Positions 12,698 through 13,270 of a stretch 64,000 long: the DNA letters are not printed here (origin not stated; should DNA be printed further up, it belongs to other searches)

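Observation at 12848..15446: Orphan XDH-family molybdopterin subunit co-transcribed with a GG-terminated MoaD/ThiS-like protein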

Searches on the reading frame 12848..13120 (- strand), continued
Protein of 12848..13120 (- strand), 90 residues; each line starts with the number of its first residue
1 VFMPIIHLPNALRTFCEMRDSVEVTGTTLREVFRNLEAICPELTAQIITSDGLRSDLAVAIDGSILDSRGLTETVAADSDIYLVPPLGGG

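Call 69: find_encoding_contigs(protein=P0169, flank=6000, max_places=1)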
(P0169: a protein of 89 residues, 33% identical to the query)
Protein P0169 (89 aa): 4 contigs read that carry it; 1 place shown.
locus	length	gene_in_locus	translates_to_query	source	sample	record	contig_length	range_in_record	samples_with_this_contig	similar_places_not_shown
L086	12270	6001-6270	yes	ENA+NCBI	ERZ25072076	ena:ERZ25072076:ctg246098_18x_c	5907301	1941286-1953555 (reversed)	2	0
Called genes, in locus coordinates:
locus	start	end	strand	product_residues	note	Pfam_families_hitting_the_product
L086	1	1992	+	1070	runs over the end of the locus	PF00873:ACR_tran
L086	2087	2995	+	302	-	PF00941:FAD_binding_5, PF03450:CO_deh_flav_C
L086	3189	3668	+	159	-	PF00111:Fer2 (weak), PF01799:Fer2_2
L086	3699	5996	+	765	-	PF01315:Ald_Xan_dh_C, PF02738:MoCoBD_1, PF20256:MoCoBD_2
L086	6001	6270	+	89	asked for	PF02597:ThiS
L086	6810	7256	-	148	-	PF22769:DCD, PF00692:dUTPase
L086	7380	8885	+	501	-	PF07364:DUF1485, PF07171:MlrC_C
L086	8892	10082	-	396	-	PF02706:Wzz, PF13807:GNVR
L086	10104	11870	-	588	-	PF22461:SLBB_2 (faint), PF02563:Poly_export, PF10531:SLBB (weak)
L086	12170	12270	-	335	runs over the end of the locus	PF01073:3Beta_HSD, PF01370:Epimerase, PF02719:Polysacc_synt_2, PF04321:RmlD_sub_bind, PF07993:NAD_binding_4, PF16363:GDP_Man_Dehyd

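Call 70: find_encoding_contigs(protein=P0207, flank=6000, max_places=1)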
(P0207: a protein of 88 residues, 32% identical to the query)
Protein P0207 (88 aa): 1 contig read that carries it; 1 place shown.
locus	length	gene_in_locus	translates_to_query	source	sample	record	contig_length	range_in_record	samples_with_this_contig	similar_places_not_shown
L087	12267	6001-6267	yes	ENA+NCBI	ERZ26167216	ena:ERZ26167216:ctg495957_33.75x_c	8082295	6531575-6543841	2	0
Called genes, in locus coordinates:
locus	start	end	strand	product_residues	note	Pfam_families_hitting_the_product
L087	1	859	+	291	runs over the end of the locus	PF00941:FAD_binding_5, PF03450:CO_deh_flav_C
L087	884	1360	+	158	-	PF00111:Fer2, PF01799:Fer2_2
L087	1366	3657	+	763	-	PF01315:Ald_Xan_dh_C, PF02738:MoCoBD_1, PF20256:MoCoBD_2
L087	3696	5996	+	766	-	PF01315:Ald_Xan_dh_C, PF02738:MoCoBD_1, PF20256:MoCoBD_2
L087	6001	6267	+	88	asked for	PF02597:ThiS (weak)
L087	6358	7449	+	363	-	PF01926:MMR_HSR1, PF02421:FeoB_N, PF06071:YchF-GTPase_C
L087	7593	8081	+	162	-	PF00027:cNMP_binding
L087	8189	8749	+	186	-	-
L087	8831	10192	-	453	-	PF00072:Response_reg (weak), PF08668:HDOD, PF01966:HD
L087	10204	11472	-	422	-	PF00072:Response_reg, PF08668:HDOD, PF01966:HD (weak)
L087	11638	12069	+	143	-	PF01797:Y1_Tnp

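Call 71: find_encoding_contigs(protein=P0223, flank=6000, max_places=1)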
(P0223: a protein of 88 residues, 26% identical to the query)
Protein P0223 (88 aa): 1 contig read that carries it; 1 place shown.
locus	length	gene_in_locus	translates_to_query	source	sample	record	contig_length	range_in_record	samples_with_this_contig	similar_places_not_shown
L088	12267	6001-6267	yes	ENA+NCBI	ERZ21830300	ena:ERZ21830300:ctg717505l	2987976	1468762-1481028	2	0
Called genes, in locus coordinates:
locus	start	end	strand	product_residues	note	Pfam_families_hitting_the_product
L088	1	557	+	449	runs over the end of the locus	PF06965:Na_H_antiport_1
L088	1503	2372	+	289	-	PF00941:FAD_binding_5, PF03450:CO_deh_flav_C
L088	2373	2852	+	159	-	PF00111:Fer2 (weak), PF01799:Fer2_2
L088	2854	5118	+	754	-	PF01315:Ald_Xan_dh_C, PF02738:MoCoBD_1, PF20256:MoCoBD_2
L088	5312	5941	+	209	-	PF01936:NYN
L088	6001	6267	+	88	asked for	PF02597:ThiS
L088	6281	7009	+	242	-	PF02585:PIG-L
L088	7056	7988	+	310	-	PF00701:DHDPS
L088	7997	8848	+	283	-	PF00561:Abhydrolase_1, PF12146:Hydrolase_4, PF12697:Abhydrolase_6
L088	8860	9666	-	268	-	PF00378:ECH_1, PF16113:ECH_2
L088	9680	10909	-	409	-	PF01979:Amidohydro_1, PF07969:Amidohydro_3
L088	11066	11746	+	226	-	-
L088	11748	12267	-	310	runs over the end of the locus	PF00248:Aldo_ket_red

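Call 72: find_encoding_contigs(protein=P0179, flank=5000, max_places=1)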
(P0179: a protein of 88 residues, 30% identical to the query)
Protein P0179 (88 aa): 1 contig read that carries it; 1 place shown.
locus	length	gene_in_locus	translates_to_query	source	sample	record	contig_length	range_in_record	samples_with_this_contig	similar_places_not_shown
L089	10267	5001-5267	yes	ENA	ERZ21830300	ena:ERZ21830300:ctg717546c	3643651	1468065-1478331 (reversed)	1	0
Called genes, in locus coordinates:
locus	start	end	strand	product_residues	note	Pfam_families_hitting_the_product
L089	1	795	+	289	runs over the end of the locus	PF00941:FAD_binding_5, PF03450:CO_deh_flav_C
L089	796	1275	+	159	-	PF00111:Fer2 (weak), PF01799:Fer2_2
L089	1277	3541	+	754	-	PF01315:Ald_Xan_dh_C, PF02738:MoCoBD_1, PF20256:MoCoBD_2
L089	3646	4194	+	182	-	-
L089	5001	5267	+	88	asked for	PF02597:ThiS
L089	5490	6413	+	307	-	PF00701:DHDPS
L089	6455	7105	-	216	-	PF01936:NYN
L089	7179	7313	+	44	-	-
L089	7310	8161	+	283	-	PF00561:Abhydrolase_1, PF12146:Hydrolase_4, PF12697:Abhydrolase_6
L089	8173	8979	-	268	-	PF00378:ECH_1, PF16113:ECH_2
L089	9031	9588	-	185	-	PF05685:Uma2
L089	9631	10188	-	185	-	PF05685:Uma2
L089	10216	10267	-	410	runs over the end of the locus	PF01979:Amidohydro_1, PF07969:Amidohydro_3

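Call 73: find_encoding_contigs(protein=P0285, flank=5000, max_places=1)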
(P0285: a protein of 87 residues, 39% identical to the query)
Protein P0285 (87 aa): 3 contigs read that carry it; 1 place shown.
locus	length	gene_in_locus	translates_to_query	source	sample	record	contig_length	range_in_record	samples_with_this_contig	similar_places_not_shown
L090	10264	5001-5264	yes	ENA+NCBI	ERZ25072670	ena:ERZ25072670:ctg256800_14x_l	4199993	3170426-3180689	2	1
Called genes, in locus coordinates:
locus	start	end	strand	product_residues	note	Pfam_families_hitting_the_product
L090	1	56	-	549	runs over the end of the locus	PF12679:ABC2_membrane_2, PF10920:DUF2705, PF12730:ABC2_membrane_4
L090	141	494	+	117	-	PF13340:DUF4096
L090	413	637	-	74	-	-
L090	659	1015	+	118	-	PF01609:DDE_Tnp_1, PF13586:DDE_Tnp_1_2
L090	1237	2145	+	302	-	PF00941:FAD_binding_5, PF03450:CO_deh_flav_C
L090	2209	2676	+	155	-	PF00111:Fer2 (weak), PF01799:Fer2_2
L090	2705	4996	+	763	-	PF01315:Ald_Xan_dh_C, PF02738:MoCoBD_1, PF20256:MoCoBD_2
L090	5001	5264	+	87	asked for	PF02597:ThiS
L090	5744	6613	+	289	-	PF00140:Sigma70_r1_2, PF04542:Sigma70_r2, PF04539:Sigma70_r3, PF04545:Sigma70_r4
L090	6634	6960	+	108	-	-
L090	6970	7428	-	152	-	PF00692:dUTPase, PF22769:DCD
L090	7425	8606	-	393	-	PF02706:Wzz, PF13807:GNVR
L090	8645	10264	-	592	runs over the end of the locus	PF02563:Poly_export, PF22461:SLBB_2 (faint), PF10531:SLBB (weak)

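Call 74: find_encoding_contigs(protein=P0247, flank=5000, max_places=1)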
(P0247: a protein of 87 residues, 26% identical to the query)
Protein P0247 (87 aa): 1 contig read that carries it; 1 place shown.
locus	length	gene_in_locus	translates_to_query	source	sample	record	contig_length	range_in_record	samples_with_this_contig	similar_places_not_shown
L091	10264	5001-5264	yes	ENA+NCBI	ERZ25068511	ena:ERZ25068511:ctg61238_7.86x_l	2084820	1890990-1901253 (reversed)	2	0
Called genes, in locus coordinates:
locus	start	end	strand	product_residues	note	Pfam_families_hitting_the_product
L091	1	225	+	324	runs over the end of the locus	PF17203:sCache_3_2 (faint)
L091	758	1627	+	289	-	PF00941:FAD_binding_5, PF03450:CO_deh_flav_C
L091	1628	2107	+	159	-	PF00111:Fer2 (weak), PF01799:Fer2_2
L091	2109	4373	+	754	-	PF01315:Ald_Xan_dh_C, PF02738:MoCoBD_1, PF20256:MoCoBD_2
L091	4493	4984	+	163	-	-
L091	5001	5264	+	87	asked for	PF02597:ThiS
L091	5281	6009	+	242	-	PF02585:PIG-L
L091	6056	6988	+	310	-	PF00701:DHDPS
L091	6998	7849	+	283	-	PF00561:Abhydrolase_1, PF12146:Hydrolase_4, PF12697:Abhydrolase_6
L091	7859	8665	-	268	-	PF00378:ECH_1, PF16113:ECH_2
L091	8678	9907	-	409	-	PF22039:HUTI_composite_bact (weak), PF01979:Amidohydro_1, PF07969:Amidohydro_3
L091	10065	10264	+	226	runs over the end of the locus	-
